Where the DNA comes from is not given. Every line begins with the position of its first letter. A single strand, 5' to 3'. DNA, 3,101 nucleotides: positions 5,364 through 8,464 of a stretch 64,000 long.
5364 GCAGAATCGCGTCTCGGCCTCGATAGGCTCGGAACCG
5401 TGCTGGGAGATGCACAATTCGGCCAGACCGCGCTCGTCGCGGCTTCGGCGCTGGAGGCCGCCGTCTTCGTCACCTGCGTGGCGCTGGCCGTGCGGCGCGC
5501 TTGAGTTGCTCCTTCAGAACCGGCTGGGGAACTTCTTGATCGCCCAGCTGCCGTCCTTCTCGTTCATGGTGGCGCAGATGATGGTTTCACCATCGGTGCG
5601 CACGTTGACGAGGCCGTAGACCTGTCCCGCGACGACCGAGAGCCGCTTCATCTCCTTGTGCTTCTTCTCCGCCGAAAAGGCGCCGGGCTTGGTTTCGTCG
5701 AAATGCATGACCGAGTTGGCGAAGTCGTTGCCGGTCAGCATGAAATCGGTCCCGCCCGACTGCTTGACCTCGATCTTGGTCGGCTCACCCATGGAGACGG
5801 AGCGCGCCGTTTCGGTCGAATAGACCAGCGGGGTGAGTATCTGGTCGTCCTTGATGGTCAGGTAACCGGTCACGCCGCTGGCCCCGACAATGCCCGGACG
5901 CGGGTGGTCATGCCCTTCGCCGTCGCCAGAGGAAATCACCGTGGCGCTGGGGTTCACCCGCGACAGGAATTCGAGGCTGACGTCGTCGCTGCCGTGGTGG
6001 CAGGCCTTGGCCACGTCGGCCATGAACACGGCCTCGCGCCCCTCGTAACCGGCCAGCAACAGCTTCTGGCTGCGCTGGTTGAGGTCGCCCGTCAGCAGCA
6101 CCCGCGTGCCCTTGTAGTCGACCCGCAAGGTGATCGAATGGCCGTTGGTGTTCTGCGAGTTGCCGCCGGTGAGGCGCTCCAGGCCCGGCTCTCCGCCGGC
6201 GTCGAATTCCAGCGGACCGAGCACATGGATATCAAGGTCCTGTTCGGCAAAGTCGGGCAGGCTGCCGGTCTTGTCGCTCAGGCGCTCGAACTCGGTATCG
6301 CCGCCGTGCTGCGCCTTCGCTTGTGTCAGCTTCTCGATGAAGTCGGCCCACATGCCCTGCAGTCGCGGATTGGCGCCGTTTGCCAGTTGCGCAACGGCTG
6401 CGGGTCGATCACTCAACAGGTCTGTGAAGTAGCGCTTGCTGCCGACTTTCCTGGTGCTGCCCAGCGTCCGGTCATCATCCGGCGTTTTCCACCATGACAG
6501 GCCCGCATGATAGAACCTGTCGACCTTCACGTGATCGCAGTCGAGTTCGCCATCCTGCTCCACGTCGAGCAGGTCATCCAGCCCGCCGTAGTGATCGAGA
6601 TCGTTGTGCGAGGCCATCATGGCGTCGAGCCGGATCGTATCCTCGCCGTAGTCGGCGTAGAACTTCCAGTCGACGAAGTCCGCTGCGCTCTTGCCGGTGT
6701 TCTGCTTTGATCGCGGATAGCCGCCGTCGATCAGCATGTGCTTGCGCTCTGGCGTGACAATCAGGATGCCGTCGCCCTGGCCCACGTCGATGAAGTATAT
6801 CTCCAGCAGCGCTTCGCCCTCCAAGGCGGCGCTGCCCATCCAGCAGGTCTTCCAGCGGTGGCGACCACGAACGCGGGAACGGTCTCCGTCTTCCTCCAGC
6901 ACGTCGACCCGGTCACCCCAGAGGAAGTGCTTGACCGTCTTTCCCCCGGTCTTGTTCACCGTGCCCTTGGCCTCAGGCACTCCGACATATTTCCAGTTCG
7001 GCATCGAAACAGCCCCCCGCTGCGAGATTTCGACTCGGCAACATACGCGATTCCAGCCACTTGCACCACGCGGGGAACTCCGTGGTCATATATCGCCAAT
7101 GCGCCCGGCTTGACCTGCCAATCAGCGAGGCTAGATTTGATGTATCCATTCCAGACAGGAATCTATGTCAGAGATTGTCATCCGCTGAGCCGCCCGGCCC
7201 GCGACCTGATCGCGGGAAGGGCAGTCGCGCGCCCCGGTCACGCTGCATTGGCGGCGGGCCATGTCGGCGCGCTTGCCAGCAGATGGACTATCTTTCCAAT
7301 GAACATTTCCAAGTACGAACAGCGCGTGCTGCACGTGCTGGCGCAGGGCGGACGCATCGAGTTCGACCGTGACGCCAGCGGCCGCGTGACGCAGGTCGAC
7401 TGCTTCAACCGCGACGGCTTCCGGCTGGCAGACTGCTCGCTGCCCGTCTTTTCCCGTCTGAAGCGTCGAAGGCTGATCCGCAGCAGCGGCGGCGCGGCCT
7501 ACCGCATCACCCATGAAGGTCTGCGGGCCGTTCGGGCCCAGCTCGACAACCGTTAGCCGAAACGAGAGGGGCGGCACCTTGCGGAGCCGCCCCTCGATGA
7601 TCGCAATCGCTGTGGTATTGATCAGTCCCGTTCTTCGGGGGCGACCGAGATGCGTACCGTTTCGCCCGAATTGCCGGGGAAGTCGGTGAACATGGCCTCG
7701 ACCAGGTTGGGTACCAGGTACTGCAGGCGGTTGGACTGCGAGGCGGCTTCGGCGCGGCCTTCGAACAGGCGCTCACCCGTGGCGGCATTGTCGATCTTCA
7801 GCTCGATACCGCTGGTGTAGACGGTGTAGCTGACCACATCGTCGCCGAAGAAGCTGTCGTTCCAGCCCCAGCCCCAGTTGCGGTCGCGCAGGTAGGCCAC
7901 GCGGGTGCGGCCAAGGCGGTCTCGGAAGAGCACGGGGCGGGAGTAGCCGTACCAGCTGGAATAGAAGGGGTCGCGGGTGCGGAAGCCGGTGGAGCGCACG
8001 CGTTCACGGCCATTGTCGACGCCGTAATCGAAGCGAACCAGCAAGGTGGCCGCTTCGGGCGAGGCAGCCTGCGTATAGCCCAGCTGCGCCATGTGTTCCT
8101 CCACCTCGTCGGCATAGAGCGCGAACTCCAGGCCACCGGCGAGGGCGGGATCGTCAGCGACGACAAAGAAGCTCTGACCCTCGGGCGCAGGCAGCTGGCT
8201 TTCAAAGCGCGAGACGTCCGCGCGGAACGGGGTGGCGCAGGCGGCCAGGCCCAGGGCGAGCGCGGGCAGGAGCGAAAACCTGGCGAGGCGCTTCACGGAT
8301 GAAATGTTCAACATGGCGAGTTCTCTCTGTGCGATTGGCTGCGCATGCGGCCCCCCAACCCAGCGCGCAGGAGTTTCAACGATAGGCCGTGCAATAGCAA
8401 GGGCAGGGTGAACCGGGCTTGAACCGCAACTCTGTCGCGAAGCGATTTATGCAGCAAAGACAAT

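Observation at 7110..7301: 7-codon uORF that can sequester the toxin RBS: candidate ribosome-antibiotic sensor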

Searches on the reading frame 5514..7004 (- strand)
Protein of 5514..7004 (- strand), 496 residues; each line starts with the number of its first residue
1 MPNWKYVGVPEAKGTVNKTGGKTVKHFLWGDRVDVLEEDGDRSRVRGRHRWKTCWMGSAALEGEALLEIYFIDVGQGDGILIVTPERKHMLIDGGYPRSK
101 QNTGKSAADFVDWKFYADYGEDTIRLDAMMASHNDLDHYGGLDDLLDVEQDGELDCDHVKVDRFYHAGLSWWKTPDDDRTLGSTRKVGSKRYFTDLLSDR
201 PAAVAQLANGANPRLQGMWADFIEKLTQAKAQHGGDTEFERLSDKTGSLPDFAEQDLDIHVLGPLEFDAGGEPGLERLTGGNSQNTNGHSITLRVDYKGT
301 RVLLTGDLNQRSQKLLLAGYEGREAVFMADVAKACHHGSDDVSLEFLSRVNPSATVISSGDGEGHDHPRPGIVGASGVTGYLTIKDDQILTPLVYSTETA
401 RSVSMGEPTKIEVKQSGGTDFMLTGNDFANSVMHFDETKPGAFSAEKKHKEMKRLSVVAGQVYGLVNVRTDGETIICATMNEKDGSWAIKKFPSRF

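Call 3: search_protein_families(library=pfam, proteins=[window:5514-7004:-])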
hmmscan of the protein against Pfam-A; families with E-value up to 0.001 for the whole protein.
window:5514-7004:- (496 aa): 1 family
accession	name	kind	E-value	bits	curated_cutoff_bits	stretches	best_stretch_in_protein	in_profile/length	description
PF00753.33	Lactamase_B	-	2.5e-07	31.3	22.7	1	73-150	2-68/196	Metallo-beta-lactamase superfamily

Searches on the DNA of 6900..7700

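Call 5: search_rna_families(source=window, start=6900, end=7700, threshold=evalue, max_evalue=10)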
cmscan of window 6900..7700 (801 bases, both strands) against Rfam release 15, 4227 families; matches with E-value up to 10: 5.
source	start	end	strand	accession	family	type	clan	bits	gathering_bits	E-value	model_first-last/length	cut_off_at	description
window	7559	7633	-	RF02353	BjrC68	Gene; sRNA;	-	33.6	39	8.6e-07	1-82/82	no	Bradyrhizobiaceae sRNA BjrC68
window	7081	7268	-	RF02215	ZNFX1-AS1_1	Gene; lncRNA;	-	20.3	70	6.4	1-198/198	no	ZNFX1 antisense RNA 1 conserved region 1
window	7568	7595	-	RF01867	CC2171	Gene; sRNA;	-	19.2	75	0.095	130-159/159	no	caulobacter sRNA CC2171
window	7349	7513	-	RF02989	gntR-DTE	Gene; sRNA;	-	17.1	63.6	1.9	1-119/119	no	gntR-DTE RNA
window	7404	7468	+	RF02498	Atu_C3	Gene; sRNA;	-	13.2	100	3.6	1-156/156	no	Rhizobiales sRNA Atu_C3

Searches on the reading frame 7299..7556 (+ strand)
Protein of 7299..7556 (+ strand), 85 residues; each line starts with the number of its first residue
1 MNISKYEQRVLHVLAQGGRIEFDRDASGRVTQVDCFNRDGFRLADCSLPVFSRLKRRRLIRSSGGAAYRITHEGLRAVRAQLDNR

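Call 3: search_protein_families(library=pfam, proteins=[window:7299-7556:+])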
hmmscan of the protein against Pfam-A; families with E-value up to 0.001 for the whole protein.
window:7299-7556:+ (85 aa): 1 family
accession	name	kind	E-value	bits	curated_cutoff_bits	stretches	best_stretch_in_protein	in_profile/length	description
PF09857.14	YjhX_toxin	-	1.2e-39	134.6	27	1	1-85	1-85/85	Putative toxin of bacterial toxin-antitoxin pair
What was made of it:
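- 7299..7556 (+): yjhX (topAI homologue), 85 aa, with no adjacent antitoxin gene. Pfam PF09857, E=1e-39 (call 3).
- On toiL-type regulatory uORF leader of yjhX/topAI: Pfam PF09857, E=1e-39, full length 1-85 (call 3).
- Checked: yjhX: 7299-7556, 85 aa, Pfam YjhX_toxin E=1e-39 (call 3).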

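Call 10: search_dna_similar(query=window:7299-7556:+, collection=plasmids, mode=protein, max_rows=30, rows=spread)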
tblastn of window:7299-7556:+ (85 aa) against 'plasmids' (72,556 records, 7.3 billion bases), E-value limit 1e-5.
Records with a match: 26; places in all: 26; records where one place covers at least 80% of the query: 25.
Best place of each record, by identity: 60-80% 8; <60% 18.
By first word of the organism name: Salmonella 8; Escherichia 4; Sinorhizobium 4; Agrobacterium 2; Acinetobacter 1; Enterobacter 1; Qingshengfaniella 1; Klebsiella 1; Paracoccus 1; Rhizobium 1; and 2 more.
By predicted mobility (MOB-suite, as given by PLSDB): non-mobilizable 18; conjugative 6; mobilizable 2.
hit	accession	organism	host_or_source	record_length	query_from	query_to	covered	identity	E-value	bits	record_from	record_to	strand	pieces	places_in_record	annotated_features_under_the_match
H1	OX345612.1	Salmonella enterica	Gallus gallus,Hen feces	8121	1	85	100%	61.2%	9e-22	94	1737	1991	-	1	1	CDS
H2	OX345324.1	Salmonella enterica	Gallus gallus,Poultry farm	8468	1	85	100%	61.2%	9e-22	94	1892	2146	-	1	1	none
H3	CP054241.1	Escherichia coli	Homo sapiens,bone infection of foot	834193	1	85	100%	60.0%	7e-22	94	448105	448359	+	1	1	hypothetical protein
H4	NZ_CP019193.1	Salmonella enterica subsp. enterica serovar Rubislaw str. ...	-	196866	1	85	100%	60.0%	3e-21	92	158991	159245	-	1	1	YjhX family toxin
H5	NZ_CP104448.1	Acinetobacter baumannii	Homo sapiens,sputum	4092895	1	85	100%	60.0%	5e-21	92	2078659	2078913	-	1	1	none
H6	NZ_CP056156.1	Enterobacter hormaechei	culture,Wastewater influent sample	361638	1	85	100%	60.0%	6e-21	92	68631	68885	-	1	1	YjhX family toxin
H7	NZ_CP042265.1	Qingshengfaniella alkalisoli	cell culture,saline soil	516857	1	85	100%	58.8%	2e-19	87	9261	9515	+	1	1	YjhX family toxin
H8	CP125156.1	Klebsiella pneumoniae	-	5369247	1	85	100%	57.6%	1e-20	91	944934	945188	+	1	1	YjhX family toxin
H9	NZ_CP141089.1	Escherichia coli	Homo sapiens,Infected Human Urine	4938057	1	85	100%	56.5%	3e-19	87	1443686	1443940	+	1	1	none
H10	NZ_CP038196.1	Paracoccus versutus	single cell,soil adjacent to the roots ...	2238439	1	85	100%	56.5%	1e-16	79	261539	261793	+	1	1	none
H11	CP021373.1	Rhizobium sp. ACO-34A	Agave americana L.,cell ...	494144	1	84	99%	57.1%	4e-16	78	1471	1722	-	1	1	hypothetical protein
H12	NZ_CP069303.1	Shinella sp. PSBB067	monoisolate,Minnesota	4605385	1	84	99%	55.3%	2e-15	76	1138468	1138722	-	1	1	none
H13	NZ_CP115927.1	Agrobacterium tumefaciens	Chrysanthemum,cell culture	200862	1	85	100%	54.1%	4e-17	81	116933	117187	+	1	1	YjhX family toxin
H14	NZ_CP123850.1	Agrobacterium tumefaciens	Rose,cell culture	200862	1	85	100%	54.1%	4e-17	81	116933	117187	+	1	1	YjhX family toxin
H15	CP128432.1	Microbulbifer sp. MKSA007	Smenospongia aurea,bacteria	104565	1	85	100%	54.1%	2e-16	79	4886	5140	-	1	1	YjhX family toxin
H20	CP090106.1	Sinorhizobium meliloti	Medicago,Cell culture,Plant nodule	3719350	1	85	100%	50.6%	2e-12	67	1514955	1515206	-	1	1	YjhX family toxin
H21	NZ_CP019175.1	Salmonella enterica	environmental,sediment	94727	1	85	100%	43.5%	6e-9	57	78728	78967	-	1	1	YjhX family toxin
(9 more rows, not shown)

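Call 14: get_annotated_region(hit=H7, flank=2500)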
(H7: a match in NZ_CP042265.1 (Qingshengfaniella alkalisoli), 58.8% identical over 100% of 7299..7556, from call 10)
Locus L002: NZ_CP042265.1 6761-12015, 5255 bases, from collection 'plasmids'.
description: Qingshengfaniella alkalisoli strain LN3S51 plasmid unnamed4, complete sequence
organism: Qingshengfaniella alkalisoli (NCBI taxid 2599296)
taxonomy: Bacteria; Pseudomonadota; Alphaproteobacteria; Rhodobacterales; Paracoccaceae; Qingshengfaniella; Qingshengfaniella alkalisoli
host: -; source: cell culture,saline soil; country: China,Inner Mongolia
typing (MOB-suite, as given by PLSDB): non-mobilizable
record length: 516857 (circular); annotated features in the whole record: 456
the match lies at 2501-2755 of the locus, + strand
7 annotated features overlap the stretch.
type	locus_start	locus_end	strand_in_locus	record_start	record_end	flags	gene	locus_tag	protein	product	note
CDS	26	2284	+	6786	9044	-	-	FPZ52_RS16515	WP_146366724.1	FepA family TonB-dependent siderophore receptor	GO:0015891 - siderophore transport [Evidence IEA]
CDS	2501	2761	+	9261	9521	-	-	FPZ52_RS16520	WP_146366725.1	YjhX family toxin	-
CDS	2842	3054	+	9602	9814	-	-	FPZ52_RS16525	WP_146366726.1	hypothetical protein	-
CDS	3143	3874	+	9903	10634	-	-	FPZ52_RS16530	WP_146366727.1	transglutaminase family protein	-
CDS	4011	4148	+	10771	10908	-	-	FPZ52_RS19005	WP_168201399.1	hypothetical protein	-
CDS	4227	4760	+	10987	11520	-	-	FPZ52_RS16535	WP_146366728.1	hypothetical protein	-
CDS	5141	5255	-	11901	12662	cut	-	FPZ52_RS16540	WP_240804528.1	glutaredoxin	-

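Call 15: get_annotated_region(hit=H13, flank=2500)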
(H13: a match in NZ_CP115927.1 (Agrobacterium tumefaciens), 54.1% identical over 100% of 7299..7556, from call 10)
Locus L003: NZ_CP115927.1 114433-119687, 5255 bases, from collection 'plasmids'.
description: Agrobacterium tumefaciens strain K224 plasmid pAtK224b, complete sequence
organism: Agrobacterium tumefaciens (NCBI taxid 358)
taxonomy: Bacteria; Pseudomonadota; Alphaproteobacteria; Hyphomicrobiales; Rhizobiaceae; Agrobacterium; Agrobacterium tumefaciens
host: -; source: Chrysanthemum,cell culture; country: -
typing (MOB-suite, as given by PLSDB): non-mobilizable; replicon rep_cluster_440; mating-pair formation MPF_T
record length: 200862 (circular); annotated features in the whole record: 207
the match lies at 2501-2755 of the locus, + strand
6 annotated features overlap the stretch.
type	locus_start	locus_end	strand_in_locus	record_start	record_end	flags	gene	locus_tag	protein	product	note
CDS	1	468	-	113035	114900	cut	-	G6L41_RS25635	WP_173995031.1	hypothetical protein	-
CDS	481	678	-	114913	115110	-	-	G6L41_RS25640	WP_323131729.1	hypothetical protein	-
CDS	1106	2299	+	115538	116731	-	-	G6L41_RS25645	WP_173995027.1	DUF932 domain-containing protein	-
CDS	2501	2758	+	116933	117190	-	-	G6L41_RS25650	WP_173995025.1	YjhX family toxin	-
CDS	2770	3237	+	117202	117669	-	-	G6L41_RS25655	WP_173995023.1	GNAT family N-acetyltransferase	-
CDS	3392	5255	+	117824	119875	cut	-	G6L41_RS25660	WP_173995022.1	ParB/RepB/Spo0J family partition protein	-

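Call 16: get_annotated_region(hit=H20, flank=2500)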
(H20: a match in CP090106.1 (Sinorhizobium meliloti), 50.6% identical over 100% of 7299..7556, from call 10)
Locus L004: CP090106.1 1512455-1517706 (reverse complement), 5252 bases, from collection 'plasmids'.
description: Sinorhizobium meliloti strain Ak57 plasmid pSymB, complete sequence
organism: Sinorhizobium meliloti (NCBI taxid 382)
taxonomy: Bacteria; Pseudomonadota; Alphaproteobacteria; Hyphomicrobiales; Rhizobiaceae; Sinorhizobium; Sinorhizobium meliloti
host: -; source: Medicago,Cell culture,Plant nodule; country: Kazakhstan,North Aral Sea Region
typing (MOB-suite, as given by PLSDB): non-mobilizable
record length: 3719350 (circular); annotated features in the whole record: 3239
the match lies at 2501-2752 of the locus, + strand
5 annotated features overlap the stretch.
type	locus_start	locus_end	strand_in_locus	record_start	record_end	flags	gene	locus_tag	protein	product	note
CDS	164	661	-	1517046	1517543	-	-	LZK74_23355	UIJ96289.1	GNAT family N-acetyltransferase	-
CDS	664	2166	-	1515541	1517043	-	gatB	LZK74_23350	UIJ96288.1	Asp-tRNA(Asn)/Glu-tRNA(Gln) amidotransferase subunit GatB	-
CDS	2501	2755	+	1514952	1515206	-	-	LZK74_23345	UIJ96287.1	YjhX family toxin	-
CDS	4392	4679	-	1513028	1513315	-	gatC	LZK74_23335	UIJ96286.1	Asp-tRNA(Asn)/Glu-tRNA(Gln) amidotransferase subunit GatC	-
CDS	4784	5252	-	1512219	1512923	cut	-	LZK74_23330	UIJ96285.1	metal-dependent hydrolase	-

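Call 17: get_annotated_region(hit=H21, flank=2500)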
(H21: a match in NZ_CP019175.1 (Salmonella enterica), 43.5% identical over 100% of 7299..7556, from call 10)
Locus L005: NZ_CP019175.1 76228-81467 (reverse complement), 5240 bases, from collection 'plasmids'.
description: Salmonella enterica subsp. enterica serovar Give strain CFSAN024229 plasmid pCFSAN024229, complete sequence
organism: Salmonella enterica (NCBI taxid 46626)
taxonomy: Bacteria; Pseudomonadota; Gammaproteobacteria; Enterobacterales; Enterobacteriaceae; Salmonella; Salmonella enterica
host: -; source: environmental,sediment; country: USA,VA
typing (MOB-suite, as given by PLSDB): conjugative; replicon IncFIB,IncFII,IncI-gamma/K1; relaxase MOBF,MOBF; mating-pair formation MPF_F
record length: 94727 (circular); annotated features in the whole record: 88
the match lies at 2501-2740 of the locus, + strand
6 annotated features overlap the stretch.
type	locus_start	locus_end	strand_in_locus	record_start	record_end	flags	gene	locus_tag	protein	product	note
CDS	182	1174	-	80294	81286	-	-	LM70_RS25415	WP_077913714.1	RepB family plasmid replication initiator protein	GO:0006270 - DNA replication initiation [Evidence IEA]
CDS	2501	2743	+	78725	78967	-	-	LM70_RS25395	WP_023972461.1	YjhX family toxin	-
CDS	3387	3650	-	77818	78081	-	-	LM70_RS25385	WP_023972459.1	hypothetical protein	-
CDS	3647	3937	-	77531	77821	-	-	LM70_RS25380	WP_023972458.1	hypothetical protein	-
CDS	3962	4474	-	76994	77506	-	-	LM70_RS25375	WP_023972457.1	hypothetical protein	-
CDS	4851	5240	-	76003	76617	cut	-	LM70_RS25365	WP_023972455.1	DNA-binding protein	-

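Call 18: get_annotated_region(hit=H15, flank=2500)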
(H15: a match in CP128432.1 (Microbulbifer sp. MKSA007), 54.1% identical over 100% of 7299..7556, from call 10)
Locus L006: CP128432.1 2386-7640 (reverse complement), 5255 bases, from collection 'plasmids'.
description: Microbulbifer sp. MKSA007 plasmid p_2, complete sequence
organism: Microbulbifer sp. MKSA007 (NCBI taxid 3054776)
taxonomy: Bacteria; Pseudomonadota; Gammaproteobacteria; Cellvibrionales; Microbulbiferaceae; Microbulbifer; Microbulbifer sp. MKSA007
host: -; source: Smenospongia aurea,bacteria; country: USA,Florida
typing (MOB-suite, as given by PLSDB): non-mobilizable
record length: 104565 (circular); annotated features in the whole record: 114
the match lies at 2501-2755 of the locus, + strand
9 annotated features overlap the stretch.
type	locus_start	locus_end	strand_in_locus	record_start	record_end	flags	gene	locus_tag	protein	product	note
CDS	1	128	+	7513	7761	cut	-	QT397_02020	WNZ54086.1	Tn3 family transposase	-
CDS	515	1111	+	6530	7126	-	-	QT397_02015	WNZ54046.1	toxin-activating lysine-acyltransferase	-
CDS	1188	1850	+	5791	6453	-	-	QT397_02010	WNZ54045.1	hypothetical protein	-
CDS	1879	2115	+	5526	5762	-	-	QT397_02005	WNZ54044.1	hypothetical protein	-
CDS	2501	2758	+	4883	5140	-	-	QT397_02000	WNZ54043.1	YjhX family toxin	-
CDS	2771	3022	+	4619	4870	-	-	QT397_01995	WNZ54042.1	hypothetical protein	-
CDS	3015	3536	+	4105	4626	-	-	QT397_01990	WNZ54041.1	bis-aminopropyl spermidine synthase family protein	-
CDS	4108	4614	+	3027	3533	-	-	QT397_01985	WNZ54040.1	GNAT family N-acetyltransferase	-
CDS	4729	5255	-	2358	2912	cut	-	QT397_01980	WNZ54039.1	GNAT family N-acetyltransferase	-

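Call 23: find_related_loci(query=A2, collection=genome_contigs, flank=3000)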
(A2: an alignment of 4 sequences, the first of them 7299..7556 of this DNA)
Query A2 (85 aa) in genome_contigs; peptide patterns used: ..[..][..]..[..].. (x = any residue, [..] = any of these).
599 stretches matched a pattern (row limit reached: there are more); 513 encode a relative of the query (tblastn E <= 1e-3); the best 80 are kept; 80 distinct loci.
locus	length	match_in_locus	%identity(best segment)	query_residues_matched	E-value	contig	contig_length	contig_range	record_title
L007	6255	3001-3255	81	1-85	8e-44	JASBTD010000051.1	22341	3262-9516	MAG: Erythrobacter sp. isolate BWSM_24 k141_184036, whole genome shotgun sequence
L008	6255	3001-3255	74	1-85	6e-39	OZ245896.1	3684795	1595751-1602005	MAG: Erythrobacter sp. isolate a8d39389-26aa-43b3-9e75-8f06f0a138e1 genome assembly, chromosome: 1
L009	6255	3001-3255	74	1-85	1e-38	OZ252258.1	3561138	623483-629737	MAG: Erythrobacter sp. isolate 9b738c14-747b-43ec-9f63-e9a0436dce42 genome assembly, chromosome: 1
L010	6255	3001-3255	73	1-85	1e-38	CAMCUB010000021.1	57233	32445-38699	MAG: Erythrobacter sanguineus isolate MsE-30jul19-131 genome assembly, contig: MsE-30jul19-C675, whole genome shotgun se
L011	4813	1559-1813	72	1-85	1e-37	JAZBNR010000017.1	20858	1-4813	MAG: Erythrobacter sp. isolate bin.821 k117_2232269, whole genome shotgun sequence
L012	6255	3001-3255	73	1-85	8e-38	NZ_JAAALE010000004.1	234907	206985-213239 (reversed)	Porphyrobacter sp. SLTP SLTPS5_4, whole genome shotgun sequence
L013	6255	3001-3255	71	1-85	2e-36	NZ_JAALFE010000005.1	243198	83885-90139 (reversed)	Rhodobacter kunshanensis strain HX-7-19 HX_7_19_scaffold5, whole genome shotgun sequence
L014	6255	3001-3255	68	1-85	9e-36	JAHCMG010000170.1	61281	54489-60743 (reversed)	MAG: Devosiaceae bacterium MH13 megahit-bin-13_169, whole genome shotgun sequence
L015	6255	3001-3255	67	1-85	2e-35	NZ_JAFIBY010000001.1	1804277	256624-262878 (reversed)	Serratia sp. PL17 Ga0418748_01, whole genome shotgun sequence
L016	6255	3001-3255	67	1-85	3e-35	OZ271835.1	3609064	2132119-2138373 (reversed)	MAG: Hyphomicrobiales bacterium isolate 60d999c5-ff15-46dc-a31b-95639e25dfbe genome assembly, chromosome: 1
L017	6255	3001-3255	67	1-85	2e-34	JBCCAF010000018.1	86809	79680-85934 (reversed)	MAG: Pseudomonadota bacterium isolate P01_A01_bin.134 k141_1754910_length_86809_cov_22.1922, whole genome shotgun sequen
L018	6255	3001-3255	64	1-85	2e-34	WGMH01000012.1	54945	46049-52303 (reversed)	MAG: Alphaproteobacteria bacterium isolate RI_492 c_000000183363, whole genome shotgun sequence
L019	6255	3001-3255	68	1-85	2e-34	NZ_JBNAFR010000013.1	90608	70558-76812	Dinoroseobacter sp. S375 Scaffold13, whole genome shotgun sequence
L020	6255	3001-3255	66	1-85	1e-34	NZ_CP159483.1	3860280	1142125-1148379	Ahrensia marina strain ac1 chromosome, complete genome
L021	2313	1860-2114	65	1-85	3e-34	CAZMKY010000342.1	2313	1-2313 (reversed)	MAG TPA_asm: uncultured Rhodobacterales bacterium isolate binchicken_co372_38 genome assembly, contig: k141_4764935, who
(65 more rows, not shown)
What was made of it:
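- Tried and rejected: A 4-protein alignment worked (call 23).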

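Call 51: find_related_loci(query=window:7299-7556:+, collection=metagenome_contigs, flank=1500)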
Query window:7299-7556:+ (85 aa) in metagenome_contigs; peptide patterns used: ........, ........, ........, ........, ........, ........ (x = any residue, [..] = any of these).
600 stretches matched a pattern (row limit reached: there are more); 139 encode a relative of the query (tblastn E <= 1e-3); the best 80 are kept; 80 distinct loci.
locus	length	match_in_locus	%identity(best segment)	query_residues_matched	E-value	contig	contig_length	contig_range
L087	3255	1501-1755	76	1-85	1e-39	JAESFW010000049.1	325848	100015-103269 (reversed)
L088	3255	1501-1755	75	1-85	4e-39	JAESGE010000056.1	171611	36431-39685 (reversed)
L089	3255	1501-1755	73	1-85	4e-38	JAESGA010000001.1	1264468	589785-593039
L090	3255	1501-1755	72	1-85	1e-37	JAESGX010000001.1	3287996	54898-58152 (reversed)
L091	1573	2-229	79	10-85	5e-38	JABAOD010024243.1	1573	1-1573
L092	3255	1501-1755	72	1-85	1e-37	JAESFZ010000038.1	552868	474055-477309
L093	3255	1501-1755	73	1-85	1e-37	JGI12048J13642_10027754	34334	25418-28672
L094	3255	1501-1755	74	1-85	3e-37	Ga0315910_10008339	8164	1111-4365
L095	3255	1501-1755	72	1-85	1e-36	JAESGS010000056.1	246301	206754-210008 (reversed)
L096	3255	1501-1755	69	1-85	9e-36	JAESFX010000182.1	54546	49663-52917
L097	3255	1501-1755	67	1-85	2e-35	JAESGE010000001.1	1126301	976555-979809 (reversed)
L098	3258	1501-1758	72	1-85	1e-35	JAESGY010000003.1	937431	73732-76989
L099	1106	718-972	69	1-85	4e-36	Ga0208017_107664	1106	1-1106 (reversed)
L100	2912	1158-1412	66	1-85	4e-35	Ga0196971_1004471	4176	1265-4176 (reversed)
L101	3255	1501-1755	68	1-85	9e-35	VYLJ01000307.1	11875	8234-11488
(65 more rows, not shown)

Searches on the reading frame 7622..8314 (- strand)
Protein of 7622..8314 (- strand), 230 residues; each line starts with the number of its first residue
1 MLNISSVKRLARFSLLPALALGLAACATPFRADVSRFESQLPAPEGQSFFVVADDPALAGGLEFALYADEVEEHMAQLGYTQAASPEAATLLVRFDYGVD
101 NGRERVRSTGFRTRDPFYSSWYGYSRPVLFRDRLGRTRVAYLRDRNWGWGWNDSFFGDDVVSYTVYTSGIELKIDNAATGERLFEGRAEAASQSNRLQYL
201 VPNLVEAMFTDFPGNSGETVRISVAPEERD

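Call 3: search_protein_families(library=pfam, proteins=[window:7622-8314:-])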
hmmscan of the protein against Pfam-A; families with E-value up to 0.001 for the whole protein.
window:7622-8314:- (230 aa): 1 family
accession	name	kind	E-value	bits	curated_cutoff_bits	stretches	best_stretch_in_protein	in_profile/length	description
PF13590.11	DUF4136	-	5.6e-18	66.3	32.8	1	44-214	12-152/152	Domain of unknown function (DUF4136)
